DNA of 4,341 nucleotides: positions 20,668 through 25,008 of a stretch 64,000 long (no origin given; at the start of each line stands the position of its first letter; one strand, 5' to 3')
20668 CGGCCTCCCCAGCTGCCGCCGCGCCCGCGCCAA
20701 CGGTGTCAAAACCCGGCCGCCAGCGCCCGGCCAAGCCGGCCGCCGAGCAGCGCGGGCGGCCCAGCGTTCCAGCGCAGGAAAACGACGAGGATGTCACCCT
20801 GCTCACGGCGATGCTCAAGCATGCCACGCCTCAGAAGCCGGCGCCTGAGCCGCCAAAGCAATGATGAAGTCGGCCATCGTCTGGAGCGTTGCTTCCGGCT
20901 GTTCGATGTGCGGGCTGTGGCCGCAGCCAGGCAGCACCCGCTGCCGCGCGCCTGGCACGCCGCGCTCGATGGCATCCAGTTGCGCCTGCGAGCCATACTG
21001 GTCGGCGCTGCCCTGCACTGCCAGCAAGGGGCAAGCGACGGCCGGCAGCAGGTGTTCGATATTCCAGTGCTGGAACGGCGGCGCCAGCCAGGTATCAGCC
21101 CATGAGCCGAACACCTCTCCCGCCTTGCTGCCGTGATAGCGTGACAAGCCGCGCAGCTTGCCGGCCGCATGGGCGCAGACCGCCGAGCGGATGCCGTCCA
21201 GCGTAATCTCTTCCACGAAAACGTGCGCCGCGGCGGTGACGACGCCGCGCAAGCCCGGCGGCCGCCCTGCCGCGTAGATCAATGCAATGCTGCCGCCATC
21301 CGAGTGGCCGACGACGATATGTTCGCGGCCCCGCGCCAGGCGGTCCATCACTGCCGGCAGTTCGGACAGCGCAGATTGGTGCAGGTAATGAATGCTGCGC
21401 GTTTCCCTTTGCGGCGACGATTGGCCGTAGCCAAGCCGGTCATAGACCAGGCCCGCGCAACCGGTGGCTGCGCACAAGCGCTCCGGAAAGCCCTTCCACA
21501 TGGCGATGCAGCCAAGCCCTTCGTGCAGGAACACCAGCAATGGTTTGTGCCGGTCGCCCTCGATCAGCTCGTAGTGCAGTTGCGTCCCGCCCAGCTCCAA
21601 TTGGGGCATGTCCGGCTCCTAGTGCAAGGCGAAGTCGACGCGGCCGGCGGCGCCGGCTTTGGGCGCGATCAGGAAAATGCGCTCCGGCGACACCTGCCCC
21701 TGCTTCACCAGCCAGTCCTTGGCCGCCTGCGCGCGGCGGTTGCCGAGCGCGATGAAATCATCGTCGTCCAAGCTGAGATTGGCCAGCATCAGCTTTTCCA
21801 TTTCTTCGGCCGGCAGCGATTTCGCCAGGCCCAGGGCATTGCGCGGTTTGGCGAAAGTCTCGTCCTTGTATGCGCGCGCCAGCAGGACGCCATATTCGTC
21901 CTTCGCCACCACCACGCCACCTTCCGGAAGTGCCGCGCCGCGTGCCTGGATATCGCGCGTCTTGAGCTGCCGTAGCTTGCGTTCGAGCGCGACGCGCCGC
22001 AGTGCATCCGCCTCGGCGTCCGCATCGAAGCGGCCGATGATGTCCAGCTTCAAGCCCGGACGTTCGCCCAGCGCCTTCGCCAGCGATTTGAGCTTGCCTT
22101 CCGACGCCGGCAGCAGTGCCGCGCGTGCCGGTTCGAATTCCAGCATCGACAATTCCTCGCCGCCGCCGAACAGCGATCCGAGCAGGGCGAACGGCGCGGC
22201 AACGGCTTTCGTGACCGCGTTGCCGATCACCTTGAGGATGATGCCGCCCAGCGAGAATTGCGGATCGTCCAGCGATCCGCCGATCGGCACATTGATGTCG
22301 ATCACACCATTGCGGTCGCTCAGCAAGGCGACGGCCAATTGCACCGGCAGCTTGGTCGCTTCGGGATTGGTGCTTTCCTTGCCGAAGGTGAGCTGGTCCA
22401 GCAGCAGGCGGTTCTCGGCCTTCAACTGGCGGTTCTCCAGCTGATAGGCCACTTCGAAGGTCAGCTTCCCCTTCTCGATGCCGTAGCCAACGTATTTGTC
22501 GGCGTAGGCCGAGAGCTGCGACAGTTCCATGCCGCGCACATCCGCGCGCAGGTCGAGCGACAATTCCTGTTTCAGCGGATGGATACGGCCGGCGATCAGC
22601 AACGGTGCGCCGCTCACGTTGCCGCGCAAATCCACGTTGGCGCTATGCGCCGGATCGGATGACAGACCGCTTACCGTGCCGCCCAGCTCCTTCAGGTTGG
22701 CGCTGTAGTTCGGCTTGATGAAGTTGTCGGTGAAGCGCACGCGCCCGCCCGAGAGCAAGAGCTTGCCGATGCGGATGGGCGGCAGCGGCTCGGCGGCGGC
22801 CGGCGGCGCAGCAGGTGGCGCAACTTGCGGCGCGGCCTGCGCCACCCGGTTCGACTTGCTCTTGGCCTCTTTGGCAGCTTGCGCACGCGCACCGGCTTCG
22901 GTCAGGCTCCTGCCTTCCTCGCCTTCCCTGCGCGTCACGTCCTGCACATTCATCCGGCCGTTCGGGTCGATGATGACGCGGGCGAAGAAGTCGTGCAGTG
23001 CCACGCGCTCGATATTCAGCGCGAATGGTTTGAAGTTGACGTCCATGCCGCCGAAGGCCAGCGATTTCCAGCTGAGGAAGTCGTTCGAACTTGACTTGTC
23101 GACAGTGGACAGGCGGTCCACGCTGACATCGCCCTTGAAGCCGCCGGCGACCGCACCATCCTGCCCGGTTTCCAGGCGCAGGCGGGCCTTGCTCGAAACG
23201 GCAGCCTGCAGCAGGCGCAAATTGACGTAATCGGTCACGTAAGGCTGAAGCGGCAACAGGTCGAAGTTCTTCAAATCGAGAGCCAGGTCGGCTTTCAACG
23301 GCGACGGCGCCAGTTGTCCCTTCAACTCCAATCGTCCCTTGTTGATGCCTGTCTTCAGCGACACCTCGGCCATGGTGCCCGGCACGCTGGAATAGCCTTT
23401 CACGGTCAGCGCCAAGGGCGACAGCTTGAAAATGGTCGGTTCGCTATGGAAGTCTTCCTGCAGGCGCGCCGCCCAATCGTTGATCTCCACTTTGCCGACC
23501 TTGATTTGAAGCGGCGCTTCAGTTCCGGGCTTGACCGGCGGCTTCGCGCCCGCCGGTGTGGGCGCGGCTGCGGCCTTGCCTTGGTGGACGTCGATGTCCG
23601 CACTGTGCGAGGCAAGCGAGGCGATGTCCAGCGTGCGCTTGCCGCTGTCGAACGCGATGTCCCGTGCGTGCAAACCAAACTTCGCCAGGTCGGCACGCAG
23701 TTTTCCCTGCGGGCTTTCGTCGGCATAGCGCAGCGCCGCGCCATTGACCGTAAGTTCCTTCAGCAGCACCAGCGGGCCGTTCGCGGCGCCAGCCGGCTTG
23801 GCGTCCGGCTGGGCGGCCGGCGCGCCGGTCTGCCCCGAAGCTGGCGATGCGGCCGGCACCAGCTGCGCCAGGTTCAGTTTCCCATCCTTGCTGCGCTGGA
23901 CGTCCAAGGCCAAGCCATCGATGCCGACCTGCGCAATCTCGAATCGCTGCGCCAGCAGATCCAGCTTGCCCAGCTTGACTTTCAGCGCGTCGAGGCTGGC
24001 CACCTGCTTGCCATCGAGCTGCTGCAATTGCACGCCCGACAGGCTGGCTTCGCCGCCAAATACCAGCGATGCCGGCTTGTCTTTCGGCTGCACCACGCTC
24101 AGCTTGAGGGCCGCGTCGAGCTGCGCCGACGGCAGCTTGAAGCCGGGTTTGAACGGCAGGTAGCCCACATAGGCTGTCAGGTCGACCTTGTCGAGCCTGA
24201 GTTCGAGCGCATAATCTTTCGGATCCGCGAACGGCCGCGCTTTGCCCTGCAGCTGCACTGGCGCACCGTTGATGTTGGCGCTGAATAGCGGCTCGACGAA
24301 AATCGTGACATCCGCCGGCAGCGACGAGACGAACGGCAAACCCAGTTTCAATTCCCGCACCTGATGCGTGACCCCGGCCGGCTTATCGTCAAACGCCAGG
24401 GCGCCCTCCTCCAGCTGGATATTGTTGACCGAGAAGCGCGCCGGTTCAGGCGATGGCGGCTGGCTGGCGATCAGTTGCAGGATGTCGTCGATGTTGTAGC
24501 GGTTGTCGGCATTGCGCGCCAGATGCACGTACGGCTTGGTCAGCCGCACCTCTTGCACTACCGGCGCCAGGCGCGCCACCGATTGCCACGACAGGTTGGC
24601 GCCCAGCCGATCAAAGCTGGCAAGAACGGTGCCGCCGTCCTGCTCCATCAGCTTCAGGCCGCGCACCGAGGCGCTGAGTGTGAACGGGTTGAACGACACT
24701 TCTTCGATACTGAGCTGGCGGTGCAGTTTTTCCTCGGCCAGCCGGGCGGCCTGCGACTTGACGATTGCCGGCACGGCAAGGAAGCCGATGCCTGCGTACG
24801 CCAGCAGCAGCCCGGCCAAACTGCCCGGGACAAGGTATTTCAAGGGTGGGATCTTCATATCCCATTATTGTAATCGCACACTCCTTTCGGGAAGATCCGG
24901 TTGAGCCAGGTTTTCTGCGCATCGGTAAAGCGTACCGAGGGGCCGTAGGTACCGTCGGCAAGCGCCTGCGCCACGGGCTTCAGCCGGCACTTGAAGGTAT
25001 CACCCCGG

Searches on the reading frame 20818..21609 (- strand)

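Call 5: search_protein_families(library=pfam, proteins=[window:20818-21609:-], max_evalue=0.01)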
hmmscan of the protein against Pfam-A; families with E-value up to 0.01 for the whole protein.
window:20818-21609:- (264 aa): 5 families
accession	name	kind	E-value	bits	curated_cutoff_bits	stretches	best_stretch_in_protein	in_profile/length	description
PF00561.26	Abhydrolase_1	-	7.1e-16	59.1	25.8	2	23-139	1-114/245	alpha/beta hydrolase fold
PF12697.13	Abhydrolase_6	-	4.2e-14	54.2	26.3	1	25-242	1-215/217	Alpha/beta hydrolase family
PF12146.15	Hydrolase_4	-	1.9e-10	40.9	27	1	47-134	28-115/239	Serine aminopeptidase, S33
PF00756.26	Esterase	-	0.0075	16.5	22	0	80-117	98-137/251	Putative esterase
PF20408.4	Abhydrolase_11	-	0.0091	16.2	27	0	182-232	118-166/193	Alpha/beta hydrolase domain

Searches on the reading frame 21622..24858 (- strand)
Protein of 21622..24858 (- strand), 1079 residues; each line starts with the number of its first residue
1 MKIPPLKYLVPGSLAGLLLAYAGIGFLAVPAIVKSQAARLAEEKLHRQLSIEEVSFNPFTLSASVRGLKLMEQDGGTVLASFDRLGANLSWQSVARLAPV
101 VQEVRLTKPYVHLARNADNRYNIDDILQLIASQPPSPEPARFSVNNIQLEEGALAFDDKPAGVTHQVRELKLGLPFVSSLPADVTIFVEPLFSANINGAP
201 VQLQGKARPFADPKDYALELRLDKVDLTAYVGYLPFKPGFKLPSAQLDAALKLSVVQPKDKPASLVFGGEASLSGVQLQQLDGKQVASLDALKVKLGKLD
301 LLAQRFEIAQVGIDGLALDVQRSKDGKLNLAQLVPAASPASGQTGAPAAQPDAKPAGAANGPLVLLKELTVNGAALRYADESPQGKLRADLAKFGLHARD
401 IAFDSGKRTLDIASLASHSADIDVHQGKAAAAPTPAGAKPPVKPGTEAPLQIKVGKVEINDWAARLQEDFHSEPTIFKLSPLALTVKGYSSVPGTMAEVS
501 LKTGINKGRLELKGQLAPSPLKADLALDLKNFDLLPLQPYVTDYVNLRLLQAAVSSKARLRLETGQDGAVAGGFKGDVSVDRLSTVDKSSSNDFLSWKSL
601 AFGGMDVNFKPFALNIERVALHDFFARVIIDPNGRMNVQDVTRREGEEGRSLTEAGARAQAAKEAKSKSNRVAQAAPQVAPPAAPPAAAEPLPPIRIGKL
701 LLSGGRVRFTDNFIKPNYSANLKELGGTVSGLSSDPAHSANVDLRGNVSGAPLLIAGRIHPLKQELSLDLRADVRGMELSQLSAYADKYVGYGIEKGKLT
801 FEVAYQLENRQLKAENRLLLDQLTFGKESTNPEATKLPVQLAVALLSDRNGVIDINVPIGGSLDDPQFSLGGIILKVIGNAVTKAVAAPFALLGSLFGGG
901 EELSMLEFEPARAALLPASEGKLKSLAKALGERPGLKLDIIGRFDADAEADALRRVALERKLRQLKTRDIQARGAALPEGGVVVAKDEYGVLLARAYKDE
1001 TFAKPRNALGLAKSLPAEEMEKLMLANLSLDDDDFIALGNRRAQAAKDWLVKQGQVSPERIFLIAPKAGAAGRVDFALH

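Call 5: search_protein_families(library=pfam, proteins=[window:21622-24858:-], max_evalue=0.01)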
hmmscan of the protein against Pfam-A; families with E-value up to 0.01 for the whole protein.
window:21622-24858:- (1079 aa): 4 families
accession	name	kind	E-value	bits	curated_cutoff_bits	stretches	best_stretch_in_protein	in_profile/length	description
PF05359.17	DUF748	-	0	1036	50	1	10-1061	19-1037/1037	Domain of Unknown Function (DUF748)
PF05170.20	AsmA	-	5.7e-22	78.7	29.8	2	6-166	5-181/607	AsmA family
PF13116.12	YhdP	-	1.7e-08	33.3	46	1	27-159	31-157/1224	YhdP protein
PF00691.25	OmpA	-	0.00014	22.6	27.2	0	1037-1064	51-77/98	OmpA family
